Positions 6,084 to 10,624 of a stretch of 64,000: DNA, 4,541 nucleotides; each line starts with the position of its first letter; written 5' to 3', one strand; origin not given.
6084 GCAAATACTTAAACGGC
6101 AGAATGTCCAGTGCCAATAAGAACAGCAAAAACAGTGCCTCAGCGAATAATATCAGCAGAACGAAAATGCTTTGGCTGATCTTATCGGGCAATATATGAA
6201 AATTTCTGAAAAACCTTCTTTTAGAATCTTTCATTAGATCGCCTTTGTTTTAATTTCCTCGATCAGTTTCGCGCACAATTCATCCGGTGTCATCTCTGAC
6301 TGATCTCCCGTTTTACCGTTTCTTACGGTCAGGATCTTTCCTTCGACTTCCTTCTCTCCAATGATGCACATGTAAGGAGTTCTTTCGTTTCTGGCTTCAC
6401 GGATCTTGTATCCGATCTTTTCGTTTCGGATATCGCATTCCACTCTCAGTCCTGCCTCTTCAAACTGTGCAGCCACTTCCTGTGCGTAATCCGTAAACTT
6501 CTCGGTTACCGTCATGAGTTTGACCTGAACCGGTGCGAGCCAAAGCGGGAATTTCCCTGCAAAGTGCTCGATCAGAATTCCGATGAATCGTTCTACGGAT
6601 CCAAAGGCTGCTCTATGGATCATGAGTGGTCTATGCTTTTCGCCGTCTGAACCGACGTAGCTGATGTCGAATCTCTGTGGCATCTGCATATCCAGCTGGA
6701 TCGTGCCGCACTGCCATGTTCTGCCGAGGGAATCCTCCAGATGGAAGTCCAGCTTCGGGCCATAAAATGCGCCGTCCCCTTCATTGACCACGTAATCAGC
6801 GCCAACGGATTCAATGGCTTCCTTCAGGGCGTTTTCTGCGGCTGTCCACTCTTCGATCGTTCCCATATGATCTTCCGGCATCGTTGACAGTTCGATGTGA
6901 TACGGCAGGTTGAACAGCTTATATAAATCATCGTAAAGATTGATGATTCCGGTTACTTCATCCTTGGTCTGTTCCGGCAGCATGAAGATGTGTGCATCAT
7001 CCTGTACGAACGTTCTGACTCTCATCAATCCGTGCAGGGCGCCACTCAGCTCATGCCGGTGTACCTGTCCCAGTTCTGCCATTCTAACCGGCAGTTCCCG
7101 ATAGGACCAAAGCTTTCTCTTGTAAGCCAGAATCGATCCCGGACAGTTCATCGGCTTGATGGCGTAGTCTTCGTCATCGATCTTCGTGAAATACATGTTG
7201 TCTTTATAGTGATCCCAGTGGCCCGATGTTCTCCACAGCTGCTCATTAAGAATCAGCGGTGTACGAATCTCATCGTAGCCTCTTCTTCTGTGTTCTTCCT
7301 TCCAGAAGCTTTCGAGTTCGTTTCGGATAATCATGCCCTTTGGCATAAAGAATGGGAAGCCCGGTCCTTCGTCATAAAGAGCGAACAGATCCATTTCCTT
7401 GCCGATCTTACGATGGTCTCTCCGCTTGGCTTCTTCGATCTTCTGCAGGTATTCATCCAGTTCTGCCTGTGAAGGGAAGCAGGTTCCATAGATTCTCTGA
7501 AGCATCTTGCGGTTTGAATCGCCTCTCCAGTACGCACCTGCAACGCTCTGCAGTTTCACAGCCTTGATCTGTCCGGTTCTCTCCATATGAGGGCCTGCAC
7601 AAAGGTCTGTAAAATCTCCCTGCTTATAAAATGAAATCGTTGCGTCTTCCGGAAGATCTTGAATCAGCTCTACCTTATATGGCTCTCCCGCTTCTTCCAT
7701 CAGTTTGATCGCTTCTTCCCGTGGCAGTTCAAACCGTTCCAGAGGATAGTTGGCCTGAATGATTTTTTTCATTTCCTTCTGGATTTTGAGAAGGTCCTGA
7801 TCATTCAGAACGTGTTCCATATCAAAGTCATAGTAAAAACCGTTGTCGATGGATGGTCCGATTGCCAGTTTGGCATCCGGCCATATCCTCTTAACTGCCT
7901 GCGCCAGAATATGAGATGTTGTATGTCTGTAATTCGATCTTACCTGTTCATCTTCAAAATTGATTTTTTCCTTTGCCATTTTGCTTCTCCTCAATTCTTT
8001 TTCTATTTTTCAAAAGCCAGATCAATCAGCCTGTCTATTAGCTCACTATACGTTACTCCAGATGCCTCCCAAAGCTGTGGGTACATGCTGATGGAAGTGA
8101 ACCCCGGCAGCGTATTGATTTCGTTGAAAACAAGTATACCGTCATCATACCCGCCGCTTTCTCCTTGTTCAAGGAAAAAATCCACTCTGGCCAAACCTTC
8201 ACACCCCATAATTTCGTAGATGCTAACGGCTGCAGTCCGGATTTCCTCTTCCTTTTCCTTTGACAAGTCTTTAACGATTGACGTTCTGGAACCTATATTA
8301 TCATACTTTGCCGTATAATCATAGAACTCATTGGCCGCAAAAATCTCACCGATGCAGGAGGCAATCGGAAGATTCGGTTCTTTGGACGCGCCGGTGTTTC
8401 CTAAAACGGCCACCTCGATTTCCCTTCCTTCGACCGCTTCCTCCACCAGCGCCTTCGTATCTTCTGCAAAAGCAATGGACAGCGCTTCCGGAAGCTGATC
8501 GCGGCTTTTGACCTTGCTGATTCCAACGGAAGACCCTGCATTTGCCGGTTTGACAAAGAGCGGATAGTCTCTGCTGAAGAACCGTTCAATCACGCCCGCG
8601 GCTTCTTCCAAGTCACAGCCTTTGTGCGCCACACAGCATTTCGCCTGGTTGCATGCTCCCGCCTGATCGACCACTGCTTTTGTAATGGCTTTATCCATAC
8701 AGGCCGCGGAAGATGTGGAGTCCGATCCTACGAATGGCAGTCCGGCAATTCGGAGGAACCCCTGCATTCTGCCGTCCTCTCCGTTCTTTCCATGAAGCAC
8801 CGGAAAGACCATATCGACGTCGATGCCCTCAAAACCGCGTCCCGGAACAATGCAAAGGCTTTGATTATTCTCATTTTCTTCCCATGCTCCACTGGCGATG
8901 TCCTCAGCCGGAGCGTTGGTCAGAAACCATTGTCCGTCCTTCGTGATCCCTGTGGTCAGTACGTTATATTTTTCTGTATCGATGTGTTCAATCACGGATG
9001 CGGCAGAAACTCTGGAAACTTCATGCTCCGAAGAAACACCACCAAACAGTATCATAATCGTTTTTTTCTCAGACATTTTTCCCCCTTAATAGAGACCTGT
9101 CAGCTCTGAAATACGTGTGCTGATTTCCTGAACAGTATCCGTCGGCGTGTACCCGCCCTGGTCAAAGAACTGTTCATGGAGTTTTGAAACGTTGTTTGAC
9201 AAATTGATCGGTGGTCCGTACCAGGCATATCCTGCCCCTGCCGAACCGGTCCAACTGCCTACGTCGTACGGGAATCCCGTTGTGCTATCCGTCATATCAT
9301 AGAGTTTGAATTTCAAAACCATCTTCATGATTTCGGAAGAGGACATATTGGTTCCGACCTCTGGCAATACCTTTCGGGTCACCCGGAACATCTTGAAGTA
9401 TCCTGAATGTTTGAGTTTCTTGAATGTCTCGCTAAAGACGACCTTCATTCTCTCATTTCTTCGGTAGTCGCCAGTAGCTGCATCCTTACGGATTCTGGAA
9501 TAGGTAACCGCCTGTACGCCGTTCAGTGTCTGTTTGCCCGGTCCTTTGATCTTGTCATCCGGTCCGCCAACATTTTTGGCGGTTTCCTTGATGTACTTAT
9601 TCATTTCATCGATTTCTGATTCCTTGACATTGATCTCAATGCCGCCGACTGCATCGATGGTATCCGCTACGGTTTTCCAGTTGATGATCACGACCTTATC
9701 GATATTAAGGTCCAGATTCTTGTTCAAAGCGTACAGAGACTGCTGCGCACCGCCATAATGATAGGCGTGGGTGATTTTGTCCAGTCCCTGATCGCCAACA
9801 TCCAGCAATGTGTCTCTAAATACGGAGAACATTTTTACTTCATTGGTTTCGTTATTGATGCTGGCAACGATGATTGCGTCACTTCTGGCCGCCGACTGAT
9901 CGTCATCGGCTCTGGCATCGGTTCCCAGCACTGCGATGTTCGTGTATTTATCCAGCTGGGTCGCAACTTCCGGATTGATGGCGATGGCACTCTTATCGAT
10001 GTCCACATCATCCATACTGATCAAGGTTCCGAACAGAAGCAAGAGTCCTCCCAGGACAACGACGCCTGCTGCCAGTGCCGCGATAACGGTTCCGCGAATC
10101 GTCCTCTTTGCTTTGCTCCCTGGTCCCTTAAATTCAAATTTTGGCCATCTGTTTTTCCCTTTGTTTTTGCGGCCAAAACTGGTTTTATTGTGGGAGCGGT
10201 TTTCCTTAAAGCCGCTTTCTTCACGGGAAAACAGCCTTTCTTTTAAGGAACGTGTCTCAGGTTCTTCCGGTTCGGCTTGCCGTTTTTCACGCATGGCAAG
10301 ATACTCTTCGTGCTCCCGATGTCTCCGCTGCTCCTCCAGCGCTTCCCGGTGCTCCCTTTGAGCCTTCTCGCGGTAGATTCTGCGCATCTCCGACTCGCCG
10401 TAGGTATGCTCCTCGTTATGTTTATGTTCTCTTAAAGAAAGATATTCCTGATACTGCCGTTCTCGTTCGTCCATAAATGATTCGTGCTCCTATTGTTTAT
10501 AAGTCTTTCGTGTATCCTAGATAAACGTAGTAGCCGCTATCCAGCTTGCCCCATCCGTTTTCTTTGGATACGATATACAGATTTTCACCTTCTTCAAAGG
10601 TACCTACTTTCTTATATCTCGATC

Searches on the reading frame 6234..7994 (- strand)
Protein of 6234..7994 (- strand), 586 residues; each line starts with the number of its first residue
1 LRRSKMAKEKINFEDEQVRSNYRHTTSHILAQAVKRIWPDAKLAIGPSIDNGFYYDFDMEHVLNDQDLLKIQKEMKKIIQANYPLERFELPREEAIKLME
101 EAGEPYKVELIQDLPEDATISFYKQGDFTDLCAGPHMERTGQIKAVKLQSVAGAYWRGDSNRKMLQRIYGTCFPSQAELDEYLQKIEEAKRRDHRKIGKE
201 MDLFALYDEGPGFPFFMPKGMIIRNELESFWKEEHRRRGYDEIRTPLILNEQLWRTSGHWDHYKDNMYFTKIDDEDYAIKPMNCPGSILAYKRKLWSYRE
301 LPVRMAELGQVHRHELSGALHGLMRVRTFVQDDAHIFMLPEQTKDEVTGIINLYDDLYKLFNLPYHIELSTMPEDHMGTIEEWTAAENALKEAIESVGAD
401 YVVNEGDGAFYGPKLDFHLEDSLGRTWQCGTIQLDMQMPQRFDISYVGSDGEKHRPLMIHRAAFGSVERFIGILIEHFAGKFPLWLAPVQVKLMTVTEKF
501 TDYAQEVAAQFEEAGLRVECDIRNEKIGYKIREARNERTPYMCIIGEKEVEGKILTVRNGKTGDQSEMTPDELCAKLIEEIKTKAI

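Call 14: search_protein_families(library=pfam, proteins=[window:6234-7994:-], max_evalue=0.01)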
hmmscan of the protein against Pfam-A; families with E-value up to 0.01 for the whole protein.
window:6234-7994:- (586 aa): 3 families
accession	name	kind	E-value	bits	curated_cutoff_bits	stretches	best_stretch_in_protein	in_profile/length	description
PF00587.30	tRNA-synt_2b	-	1.4e-47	162.5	29.3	1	271-478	4-179/179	tRNA synthetase class II core domain (G, H, P, S and T)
PF03129.25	HGTP_anticodon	-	2.6e-22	79.2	21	1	490-579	1-93/94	Anticodon binding domain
PF07973.19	tRNA_SAD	-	2.3e-16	59.9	24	1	120-169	1-44/44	Threonyl and Alanyl tRNA synthetase second additional domain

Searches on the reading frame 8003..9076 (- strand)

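Call 14: search_protein_families(library=pfam, proteins=[window:8003-9076:-], max_evalue=0.01)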
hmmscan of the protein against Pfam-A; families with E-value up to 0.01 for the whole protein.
window:8003-9076:- (357 aa): 6 families
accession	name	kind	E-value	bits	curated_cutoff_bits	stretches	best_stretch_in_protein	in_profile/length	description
PF07478.18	Dala_Dala_lig_C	-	1.2e-58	198.5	24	1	169-352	35-204/204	D-ala D-ala ligase C-terminus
PF01820.27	Dala_Dala_lig_N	-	1.4e-33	116.5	34.6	1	7-118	2-121/121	D-ala D-ala ligase N-terminus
PF02786.22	CPSase_L_D2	-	2.4e-05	24.4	19.8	0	154-226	25-101/211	Carbamoyl-phosphate synthase L chain, ATP binding domain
PF02222.28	ATP-grasp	-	3e-05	24.2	27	1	157-320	17-159/179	ATP-grasp domain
PF13535.11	ATP-grasp_4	-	0.0002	21.5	27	1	170-225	2-71/160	ATP-grasp domain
PF02655.19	ATP-grasp_3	-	0.00034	21.2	23.2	1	168-305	29-146/160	ATP-grasp domain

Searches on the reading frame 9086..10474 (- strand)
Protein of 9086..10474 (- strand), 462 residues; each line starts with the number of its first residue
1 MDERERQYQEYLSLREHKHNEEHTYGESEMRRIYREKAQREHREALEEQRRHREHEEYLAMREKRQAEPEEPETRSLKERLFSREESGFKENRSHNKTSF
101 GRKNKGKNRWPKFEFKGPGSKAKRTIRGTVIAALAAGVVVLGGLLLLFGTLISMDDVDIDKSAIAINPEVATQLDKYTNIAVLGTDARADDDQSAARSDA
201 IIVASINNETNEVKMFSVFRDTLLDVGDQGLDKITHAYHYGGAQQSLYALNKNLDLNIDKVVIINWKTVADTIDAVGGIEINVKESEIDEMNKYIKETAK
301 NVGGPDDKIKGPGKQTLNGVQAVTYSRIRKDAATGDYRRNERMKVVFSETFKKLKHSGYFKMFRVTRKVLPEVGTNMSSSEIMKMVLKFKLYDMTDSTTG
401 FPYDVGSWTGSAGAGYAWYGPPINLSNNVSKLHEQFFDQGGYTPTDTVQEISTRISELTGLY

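Call 97: search_protein_families(library=pfam, proteins=[window:9086-10474:-], max_evalue=0.00001)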
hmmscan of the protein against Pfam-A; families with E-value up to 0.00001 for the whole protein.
window:9086-10474:- (462 aa): 1 family
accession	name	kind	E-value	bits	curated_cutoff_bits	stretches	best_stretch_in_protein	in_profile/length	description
PF03816.19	LytR_cpsA_psr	-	7.4e-32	111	24.6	1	197-355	1-149/150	LytR_cpsA_psr family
